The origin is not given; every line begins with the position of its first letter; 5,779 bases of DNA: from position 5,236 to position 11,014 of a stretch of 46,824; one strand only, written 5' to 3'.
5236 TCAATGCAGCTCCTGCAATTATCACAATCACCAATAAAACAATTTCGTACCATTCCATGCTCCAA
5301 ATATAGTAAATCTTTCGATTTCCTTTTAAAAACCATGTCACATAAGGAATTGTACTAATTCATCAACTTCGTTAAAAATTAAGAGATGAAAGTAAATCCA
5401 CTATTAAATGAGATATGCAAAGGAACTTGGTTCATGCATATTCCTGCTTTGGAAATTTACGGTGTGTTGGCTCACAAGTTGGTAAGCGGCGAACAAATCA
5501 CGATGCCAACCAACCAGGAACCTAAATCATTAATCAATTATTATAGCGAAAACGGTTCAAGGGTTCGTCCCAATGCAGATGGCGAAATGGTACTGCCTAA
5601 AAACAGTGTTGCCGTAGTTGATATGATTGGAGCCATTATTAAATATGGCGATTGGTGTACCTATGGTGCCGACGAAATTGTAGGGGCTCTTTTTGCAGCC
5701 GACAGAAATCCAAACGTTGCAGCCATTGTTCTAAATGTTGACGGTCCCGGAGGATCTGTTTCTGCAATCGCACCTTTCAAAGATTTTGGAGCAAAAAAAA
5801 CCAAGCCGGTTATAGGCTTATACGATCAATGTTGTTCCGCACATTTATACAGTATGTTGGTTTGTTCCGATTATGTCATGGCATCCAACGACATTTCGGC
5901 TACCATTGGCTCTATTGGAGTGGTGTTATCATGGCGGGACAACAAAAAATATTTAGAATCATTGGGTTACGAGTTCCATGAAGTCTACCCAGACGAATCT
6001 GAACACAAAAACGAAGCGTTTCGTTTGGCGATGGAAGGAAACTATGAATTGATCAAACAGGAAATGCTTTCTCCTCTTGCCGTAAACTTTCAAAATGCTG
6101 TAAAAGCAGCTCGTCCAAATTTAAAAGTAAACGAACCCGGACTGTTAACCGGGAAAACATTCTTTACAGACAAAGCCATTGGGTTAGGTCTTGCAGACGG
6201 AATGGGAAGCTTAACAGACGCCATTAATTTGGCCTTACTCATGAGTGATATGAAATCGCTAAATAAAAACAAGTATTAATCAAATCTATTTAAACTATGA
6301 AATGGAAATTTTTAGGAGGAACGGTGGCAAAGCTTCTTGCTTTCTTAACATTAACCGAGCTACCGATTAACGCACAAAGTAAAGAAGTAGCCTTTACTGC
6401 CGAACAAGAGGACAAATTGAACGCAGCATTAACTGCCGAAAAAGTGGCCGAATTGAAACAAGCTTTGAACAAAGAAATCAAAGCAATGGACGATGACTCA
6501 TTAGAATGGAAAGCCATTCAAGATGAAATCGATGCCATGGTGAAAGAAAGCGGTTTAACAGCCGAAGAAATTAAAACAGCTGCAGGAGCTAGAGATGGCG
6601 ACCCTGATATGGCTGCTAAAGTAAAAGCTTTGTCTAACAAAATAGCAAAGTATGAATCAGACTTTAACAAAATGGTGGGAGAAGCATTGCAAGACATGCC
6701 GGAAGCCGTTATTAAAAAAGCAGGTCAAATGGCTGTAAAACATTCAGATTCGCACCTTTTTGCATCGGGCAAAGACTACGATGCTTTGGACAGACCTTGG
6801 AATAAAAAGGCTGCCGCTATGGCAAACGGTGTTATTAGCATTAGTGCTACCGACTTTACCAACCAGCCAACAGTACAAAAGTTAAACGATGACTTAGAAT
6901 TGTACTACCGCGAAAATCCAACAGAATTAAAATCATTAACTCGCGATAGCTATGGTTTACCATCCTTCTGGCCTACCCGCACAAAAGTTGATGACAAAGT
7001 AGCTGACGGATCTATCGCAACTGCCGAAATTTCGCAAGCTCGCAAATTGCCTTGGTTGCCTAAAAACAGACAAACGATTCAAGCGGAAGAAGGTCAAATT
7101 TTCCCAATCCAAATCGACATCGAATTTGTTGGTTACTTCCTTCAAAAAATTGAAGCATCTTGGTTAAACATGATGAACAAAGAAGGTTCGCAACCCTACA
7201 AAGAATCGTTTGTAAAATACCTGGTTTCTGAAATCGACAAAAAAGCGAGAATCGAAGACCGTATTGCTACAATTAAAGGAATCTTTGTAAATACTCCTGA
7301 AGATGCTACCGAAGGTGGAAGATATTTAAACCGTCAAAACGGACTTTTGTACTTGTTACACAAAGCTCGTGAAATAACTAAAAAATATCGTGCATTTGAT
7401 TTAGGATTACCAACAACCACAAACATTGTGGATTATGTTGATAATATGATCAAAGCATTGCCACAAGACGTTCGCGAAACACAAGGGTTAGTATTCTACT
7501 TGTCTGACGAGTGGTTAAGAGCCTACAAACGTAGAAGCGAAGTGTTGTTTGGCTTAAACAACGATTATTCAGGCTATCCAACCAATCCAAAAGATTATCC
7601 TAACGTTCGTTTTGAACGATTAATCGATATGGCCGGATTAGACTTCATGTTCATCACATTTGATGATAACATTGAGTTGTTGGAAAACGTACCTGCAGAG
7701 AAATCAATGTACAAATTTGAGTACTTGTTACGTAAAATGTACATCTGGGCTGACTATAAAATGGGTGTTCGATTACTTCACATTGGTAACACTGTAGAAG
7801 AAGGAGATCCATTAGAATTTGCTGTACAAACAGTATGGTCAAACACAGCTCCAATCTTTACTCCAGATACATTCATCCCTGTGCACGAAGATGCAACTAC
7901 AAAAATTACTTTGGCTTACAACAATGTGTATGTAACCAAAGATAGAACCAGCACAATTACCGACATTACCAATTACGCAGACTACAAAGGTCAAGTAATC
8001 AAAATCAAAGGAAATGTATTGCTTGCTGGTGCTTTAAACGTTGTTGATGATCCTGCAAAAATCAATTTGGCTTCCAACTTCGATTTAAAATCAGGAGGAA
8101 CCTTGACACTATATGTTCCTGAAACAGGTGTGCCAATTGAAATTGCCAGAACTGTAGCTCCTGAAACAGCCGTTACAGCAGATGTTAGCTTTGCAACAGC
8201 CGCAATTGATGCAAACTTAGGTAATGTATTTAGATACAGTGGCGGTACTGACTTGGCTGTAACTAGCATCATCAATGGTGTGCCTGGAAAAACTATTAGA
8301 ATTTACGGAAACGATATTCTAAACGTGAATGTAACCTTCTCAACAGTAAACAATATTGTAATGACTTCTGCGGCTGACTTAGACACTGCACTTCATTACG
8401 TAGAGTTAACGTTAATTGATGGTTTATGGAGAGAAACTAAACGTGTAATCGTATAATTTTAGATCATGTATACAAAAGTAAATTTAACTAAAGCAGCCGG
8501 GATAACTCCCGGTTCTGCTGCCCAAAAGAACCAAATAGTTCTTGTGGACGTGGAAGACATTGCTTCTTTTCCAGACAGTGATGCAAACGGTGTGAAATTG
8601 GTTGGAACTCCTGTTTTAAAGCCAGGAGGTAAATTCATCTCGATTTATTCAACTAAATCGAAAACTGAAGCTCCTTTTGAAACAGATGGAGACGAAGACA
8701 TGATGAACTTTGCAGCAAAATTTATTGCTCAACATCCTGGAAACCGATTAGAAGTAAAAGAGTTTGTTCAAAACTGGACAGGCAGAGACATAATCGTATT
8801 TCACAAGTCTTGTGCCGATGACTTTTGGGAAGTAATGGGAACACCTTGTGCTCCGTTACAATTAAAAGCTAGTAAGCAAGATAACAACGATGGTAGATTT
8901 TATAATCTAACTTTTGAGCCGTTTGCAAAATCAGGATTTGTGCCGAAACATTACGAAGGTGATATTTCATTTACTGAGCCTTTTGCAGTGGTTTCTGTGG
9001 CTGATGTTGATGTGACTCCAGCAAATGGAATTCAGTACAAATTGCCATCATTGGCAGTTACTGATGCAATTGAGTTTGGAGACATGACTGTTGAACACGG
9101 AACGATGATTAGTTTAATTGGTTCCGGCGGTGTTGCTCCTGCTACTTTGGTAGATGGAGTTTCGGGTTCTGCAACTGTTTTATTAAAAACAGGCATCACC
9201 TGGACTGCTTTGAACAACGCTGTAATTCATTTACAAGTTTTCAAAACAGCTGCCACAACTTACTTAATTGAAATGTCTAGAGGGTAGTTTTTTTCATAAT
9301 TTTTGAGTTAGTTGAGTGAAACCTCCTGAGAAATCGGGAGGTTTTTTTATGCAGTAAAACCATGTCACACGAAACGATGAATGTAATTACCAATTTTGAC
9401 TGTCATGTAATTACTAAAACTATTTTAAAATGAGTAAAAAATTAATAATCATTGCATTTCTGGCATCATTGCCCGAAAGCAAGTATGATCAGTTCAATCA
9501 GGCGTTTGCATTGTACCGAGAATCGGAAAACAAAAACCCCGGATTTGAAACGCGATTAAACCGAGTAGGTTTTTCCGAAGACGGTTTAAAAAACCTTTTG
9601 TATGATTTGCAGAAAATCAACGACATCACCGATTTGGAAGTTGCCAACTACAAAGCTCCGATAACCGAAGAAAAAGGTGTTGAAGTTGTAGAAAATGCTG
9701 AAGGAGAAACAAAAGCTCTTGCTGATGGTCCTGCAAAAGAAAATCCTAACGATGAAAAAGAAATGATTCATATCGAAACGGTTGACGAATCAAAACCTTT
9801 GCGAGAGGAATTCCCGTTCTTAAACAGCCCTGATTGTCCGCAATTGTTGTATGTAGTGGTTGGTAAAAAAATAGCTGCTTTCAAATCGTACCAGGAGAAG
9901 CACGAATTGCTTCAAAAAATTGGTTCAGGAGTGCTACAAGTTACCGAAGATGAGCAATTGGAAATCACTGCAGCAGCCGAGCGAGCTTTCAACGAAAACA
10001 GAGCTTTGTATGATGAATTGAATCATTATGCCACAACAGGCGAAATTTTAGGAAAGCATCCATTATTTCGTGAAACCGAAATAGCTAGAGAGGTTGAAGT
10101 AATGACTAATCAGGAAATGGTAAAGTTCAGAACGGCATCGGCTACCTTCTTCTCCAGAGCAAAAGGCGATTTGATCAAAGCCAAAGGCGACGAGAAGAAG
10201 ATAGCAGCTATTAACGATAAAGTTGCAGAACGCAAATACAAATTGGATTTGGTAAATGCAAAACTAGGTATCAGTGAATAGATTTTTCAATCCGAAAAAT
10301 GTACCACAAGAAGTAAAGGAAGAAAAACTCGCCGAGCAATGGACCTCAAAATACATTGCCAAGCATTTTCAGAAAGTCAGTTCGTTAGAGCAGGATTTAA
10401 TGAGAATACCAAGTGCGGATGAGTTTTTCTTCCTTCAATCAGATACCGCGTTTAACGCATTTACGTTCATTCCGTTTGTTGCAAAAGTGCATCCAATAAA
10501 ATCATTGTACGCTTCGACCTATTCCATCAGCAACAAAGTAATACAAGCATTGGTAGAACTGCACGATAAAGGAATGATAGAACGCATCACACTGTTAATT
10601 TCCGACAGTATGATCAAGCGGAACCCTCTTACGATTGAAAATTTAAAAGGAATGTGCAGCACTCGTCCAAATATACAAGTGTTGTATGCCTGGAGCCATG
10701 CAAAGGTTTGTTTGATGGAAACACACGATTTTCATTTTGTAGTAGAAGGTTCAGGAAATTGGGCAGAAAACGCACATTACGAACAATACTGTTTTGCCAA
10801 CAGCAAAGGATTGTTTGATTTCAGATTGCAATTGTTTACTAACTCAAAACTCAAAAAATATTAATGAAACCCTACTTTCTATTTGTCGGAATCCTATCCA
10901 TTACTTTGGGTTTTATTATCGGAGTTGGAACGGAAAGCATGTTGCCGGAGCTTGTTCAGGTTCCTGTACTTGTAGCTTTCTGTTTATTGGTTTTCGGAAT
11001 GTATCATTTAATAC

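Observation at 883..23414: Six copies of a bipartite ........-N22-nAnnyTyG element head every rightward late transcription unit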

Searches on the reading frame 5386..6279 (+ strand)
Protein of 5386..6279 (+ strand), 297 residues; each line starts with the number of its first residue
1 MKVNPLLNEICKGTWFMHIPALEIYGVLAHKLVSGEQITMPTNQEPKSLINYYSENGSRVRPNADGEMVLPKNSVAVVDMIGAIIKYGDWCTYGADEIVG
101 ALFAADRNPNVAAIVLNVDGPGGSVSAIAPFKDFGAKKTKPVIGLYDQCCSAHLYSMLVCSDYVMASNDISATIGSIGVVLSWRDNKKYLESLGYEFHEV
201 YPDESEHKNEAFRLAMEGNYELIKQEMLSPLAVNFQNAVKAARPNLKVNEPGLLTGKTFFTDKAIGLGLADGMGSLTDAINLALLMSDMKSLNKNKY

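Call 30: find_related_loci(query=A1, collection=viral_contigs, flank=10000)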
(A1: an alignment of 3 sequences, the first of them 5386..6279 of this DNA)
Query A1 (297 aa) in viral_contigs; peptide patterns used: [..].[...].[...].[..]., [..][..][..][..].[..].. (x = any residue, [..] = any of these).
108 stretches matched a pattern; 23 encode a relative of the query (tblastn E <= 1e-3); 23 distinct loci.
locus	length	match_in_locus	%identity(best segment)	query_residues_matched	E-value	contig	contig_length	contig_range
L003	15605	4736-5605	79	1-289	2e-163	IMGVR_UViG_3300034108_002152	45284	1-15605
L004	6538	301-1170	79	1-289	8e-164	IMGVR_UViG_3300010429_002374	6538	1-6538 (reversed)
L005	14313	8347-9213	81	1-289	3e-162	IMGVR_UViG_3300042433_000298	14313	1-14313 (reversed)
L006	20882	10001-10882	69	1-294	4e-138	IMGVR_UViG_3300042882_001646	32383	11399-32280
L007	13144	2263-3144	63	1-295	1e-130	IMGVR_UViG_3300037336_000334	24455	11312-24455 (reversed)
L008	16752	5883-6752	64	1-290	6e-128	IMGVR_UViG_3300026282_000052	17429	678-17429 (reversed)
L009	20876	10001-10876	61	1-292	7e-115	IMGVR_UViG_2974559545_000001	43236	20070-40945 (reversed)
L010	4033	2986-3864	60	1-295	2e-113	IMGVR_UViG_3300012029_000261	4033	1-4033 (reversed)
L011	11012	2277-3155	60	1-295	4e-112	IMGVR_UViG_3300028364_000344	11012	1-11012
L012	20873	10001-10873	54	1-294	1e-103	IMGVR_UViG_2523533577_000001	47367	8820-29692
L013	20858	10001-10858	53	1-289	9e-100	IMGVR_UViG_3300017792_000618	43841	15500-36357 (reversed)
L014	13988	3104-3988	48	1-292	6e-88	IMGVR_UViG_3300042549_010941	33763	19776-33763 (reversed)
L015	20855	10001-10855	46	1-291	5e-82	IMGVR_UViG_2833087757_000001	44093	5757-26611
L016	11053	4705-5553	47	1-283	2e-78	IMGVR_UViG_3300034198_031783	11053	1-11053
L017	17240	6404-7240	47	1-281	2e-77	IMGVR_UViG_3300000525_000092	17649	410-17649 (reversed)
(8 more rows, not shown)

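Call 37: search_protein_families(library=phrogs, proteins=[window:5386-6279:+], max_evalue=0.001)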
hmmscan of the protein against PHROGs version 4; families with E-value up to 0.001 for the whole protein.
window:5386-6279:+ (297 aa): 2 families
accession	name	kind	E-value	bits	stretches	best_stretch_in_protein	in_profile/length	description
phrog_53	-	head and packaging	8.1e-32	112.1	1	34-282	39-288/583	head maturation protease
phrog_33023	-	unknown function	1.5e-06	28.2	1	95-281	95-282/507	-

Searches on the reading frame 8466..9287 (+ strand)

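Call 37: search_protein_families(library=phrogs, proteins=[window:8466-9287:+], max_evalue=0.001)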
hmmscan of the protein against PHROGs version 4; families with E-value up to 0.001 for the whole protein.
window:8466-9287:+ (273 aa): 1 family
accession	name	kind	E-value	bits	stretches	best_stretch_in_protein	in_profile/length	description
phrog_19897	-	unknown function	5.4e-53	181.2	1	16-272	16-277/278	-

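Call 118: search_protein_families(library=pfam, proteins=[window:8466-9287:+], max_evalue=0.05)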
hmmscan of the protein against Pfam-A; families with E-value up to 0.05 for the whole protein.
window:8466-9287:+ (273 aa): 0 families

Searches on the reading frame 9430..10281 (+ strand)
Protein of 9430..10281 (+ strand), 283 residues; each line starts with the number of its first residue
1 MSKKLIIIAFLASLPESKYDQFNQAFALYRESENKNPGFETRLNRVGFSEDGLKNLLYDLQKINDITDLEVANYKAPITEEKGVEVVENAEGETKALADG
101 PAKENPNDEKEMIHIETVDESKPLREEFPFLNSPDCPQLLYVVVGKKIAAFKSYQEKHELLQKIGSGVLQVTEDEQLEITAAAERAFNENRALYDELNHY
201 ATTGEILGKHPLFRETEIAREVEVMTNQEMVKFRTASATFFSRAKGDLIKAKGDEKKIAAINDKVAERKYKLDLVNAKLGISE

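Call 37: search_protein_families(library=phrogs, proteins=[window:9430-10281:+], max_evalue=0.001)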
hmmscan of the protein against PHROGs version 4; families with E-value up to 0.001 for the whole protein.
window:9430-10281:+ (283 aa): 1 family
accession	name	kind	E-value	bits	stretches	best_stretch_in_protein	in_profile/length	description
phrog_21662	-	unknown function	9.9e-23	81.9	1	19-282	19-284/288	-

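Call 57: search_protein_families(library=pfam, proteins=[window:9430-10281:+], max_evalue=0.01)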
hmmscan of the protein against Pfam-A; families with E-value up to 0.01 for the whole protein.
window:9430-10281:+ (283 aa): 0 families

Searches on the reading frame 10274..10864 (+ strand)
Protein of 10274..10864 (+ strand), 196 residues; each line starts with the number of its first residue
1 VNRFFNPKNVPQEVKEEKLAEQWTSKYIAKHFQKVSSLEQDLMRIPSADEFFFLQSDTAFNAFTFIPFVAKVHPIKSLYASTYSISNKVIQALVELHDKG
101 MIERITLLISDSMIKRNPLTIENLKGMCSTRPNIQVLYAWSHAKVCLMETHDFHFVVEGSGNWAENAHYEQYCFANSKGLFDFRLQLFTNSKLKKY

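Call 37: search_protein_families(library=phrogs, proteins=[window:10274-10864:+], max_evalue=0.001)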
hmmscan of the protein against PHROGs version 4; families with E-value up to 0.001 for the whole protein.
window:10274-10864:+ (196 aa): 1 family
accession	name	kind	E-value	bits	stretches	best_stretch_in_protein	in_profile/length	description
phrog_20533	-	unknown function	9.3e-70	235.3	1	8-194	16-202/202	-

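Call 57: search_protein_families(library=pfam, proteins=[window:10274-10864:+], max_evalue=0.01)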
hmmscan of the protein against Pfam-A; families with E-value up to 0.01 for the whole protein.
window:10274-10864:+ (196 aa): 1 family
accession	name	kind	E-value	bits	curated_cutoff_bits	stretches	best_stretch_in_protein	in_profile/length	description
PF13091.12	PLDc_2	-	0.00026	21.3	27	1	77-170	11-107/132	PLD-like domain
